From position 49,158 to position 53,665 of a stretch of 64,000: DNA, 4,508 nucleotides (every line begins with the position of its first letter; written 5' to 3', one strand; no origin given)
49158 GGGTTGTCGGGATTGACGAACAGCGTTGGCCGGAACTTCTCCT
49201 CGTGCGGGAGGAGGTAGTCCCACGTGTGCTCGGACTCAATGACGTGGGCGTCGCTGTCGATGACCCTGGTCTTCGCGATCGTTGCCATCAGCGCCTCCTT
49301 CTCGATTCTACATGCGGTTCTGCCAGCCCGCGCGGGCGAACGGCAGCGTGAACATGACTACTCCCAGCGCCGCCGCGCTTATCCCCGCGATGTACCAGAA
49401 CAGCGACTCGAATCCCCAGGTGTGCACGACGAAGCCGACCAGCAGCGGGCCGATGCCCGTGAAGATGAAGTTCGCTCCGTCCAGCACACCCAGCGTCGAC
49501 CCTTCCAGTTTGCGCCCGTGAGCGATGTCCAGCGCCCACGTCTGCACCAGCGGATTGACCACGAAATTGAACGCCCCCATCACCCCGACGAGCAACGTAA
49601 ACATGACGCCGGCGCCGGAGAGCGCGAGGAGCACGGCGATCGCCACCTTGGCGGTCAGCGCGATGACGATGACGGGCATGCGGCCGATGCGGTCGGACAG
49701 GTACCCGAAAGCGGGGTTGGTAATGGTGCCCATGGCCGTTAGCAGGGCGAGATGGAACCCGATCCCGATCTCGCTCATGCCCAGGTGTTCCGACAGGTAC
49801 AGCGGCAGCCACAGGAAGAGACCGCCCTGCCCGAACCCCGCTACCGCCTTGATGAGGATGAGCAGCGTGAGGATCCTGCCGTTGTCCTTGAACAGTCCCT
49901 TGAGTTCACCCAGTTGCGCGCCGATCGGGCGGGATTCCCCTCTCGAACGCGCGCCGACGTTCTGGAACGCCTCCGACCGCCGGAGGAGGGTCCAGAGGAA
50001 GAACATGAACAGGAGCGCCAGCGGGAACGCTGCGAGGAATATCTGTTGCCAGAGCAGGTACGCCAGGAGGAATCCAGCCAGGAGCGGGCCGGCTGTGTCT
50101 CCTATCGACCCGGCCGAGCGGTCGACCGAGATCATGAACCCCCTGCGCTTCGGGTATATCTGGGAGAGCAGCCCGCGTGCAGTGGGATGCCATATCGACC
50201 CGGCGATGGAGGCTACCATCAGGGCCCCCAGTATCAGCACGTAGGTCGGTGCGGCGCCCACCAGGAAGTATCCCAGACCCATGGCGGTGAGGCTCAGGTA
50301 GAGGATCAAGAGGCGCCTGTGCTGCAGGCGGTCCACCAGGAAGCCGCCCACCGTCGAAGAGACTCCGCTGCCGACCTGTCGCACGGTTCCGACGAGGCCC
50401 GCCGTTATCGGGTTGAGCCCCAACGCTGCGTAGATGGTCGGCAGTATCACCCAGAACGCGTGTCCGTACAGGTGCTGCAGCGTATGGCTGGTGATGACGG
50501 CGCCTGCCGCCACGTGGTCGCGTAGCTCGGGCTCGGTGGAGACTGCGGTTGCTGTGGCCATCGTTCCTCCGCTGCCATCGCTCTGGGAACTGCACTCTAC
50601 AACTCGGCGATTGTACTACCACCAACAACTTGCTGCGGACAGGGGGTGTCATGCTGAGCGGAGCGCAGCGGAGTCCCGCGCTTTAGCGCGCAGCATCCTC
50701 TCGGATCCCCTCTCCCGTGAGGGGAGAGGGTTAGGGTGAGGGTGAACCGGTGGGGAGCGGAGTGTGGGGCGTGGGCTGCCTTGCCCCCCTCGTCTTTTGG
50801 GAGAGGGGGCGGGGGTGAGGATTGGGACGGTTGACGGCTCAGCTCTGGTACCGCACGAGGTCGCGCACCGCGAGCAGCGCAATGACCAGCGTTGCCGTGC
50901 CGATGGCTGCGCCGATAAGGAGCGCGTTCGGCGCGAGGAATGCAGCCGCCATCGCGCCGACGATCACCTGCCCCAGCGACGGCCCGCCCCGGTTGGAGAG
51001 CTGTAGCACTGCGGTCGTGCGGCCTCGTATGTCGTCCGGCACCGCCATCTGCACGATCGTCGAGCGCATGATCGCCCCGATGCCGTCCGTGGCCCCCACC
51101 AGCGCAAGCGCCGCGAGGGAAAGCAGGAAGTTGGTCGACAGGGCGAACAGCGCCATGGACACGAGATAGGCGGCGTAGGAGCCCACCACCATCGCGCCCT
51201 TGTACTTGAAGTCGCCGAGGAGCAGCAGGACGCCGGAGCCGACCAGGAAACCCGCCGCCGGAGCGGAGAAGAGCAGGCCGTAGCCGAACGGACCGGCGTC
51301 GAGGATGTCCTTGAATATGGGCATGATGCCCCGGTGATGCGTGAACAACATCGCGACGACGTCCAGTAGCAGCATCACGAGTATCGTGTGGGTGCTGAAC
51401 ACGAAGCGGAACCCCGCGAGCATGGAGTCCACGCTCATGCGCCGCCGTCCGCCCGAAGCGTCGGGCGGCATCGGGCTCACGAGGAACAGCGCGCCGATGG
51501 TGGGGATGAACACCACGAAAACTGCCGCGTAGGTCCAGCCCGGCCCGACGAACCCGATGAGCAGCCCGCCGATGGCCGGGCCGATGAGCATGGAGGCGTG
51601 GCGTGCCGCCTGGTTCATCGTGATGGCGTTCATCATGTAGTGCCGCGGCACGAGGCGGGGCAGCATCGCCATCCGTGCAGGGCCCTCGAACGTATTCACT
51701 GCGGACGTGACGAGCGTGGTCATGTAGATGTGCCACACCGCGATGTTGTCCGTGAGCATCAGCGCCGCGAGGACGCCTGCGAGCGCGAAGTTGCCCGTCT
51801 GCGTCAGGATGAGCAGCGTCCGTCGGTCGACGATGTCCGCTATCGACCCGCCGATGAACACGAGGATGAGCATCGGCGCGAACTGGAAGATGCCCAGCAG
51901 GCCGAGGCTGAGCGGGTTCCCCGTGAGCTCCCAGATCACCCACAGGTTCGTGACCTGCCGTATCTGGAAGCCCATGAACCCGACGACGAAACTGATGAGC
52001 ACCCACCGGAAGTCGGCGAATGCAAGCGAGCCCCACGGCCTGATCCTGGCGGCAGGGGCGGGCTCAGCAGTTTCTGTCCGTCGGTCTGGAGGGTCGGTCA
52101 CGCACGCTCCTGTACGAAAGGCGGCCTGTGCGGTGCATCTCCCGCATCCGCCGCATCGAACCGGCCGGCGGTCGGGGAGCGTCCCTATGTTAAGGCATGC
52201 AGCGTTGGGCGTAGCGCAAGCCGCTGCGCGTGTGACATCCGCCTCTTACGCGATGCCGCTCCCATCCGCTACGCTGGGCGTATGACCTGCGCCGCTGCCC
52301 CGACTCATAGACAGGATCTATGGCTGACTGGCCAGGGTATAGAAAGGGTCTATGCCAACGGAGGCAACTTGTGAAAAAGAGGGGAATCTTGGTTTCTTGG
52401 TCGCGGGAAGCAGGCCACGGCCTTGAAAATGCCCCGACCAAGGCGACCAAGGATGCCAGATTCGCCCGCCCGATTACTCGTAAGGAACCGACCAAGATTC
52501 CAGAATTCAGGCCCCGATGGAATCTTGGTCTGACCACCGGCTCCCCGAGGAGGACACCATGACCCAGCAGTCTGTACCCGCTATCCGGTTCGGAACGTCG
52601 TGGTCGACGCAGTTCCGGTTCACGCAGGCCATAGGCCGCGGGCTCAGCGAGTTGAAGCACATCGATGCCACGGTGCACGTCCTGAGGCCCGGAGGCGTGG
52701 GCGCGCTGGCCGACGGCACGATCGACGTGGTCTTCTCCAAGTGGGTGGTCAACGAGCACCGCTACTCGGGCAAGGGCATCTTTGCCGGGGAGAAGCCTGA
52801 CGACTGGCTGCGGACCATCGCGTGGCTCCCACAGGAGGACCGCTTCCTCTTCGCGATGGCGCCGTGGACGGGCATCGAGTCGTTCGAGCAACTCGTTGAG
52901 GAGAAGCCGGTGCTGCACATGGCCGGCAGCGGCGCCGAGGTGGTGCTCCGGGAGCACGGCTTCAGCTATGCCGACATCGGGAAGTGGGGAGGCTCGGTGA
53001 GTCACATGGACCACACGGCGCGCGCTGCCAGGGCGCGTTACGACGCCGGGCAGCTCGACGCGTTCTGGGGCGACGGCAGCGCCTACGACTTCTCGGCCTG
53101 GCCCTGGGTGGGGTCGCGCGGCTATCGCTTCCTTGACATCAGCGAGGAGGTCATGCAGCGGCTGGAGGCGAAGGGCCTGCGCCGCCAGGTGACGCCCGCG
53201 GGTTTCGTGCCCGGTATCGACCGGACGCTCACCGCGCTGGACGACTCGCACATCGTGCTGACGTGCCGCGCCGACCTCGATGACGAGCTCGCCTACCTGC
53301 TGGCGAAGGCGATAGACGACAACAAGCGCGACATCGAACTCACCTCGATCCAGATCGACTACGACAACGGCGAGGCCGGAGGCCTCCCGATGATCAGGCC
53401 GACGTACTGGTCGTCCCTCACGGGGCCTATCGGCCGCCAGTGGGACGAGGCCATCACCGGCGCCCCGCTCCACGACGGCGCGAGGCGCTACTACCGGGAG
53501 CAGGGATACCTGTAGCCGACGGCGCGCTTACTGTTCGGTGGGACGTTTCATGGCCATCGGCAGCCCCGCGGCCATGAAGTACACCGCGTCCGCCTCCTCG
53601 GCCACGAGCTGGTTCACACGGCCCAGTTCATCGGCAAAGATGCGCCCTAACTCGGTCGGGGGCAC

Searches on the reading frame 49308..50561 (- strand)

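Call 40: search_protein_families(library=pfam, proteins=[window:49308-50561:-], max_evalue=0.0001)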
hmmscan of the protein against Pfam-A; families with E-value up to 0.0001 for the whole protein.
window:49308-50561:- (417 aa): 2 families
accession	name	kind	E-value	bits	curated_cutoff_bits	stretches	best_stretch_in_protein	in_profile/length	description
PF07690.21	MFS_1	-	3.3e-45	155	33.4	2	35-355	14-330/347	Major Facilitator Superfamily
PF12832.13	MFS_1_like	-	9.1e-08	32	25.2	1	46-384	28-367/373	MFS_1 like family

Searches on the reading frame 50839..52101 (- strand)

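Call 40: search_protein_families(library=pfam, proteins=[window:50839-52101:-], max_evalue=0.0001)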
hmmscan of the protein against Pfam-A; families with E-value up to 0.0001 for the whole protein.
window:50839-52101:- (420 aa): 2 families
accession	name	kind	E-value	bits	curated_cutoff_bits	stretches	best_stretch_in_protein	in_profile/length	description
PF05977.19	MFS_3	-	3.6e-39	135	27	1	22-408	3-390/524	Transmembrane secretion effector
PF07690.21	MFS_1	-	1.1e-21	77.6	33.4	2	35-252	2-220/347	Major Facilitator Superfamily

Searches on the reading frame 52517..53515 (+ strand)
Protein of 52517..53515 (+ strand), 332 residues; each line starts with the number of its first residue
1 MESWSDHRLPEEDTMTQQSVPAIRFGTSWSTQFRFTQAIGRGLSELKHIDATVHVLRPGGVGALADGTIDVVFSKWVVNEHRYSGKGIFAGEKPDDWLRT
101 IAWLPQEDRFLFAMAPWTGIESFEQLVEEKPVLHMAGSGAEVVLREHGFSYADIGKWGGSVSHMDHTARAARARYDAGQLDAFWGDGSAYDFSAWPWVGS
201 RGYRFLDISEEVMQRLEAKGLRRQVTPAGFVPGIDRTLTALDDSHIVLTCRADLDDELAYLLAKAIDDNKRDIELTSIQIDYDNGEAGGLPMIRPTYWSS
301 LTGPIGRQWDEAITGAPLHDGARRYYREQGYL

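Call 40: search_protein_families(library=pfam, proteins=[window:52517-53515:+], max_evalue=0.0001)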
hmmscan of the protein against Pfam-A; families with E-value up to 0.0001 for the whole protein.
window:52517-53515:+ (332 aa): 1 family
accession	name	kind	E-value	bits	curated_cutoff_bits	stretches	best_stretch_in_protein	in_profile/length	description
PF16868.10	NMT1_3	-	3.1e-18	66.8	27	1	63-273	47-254/289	NMT1-like family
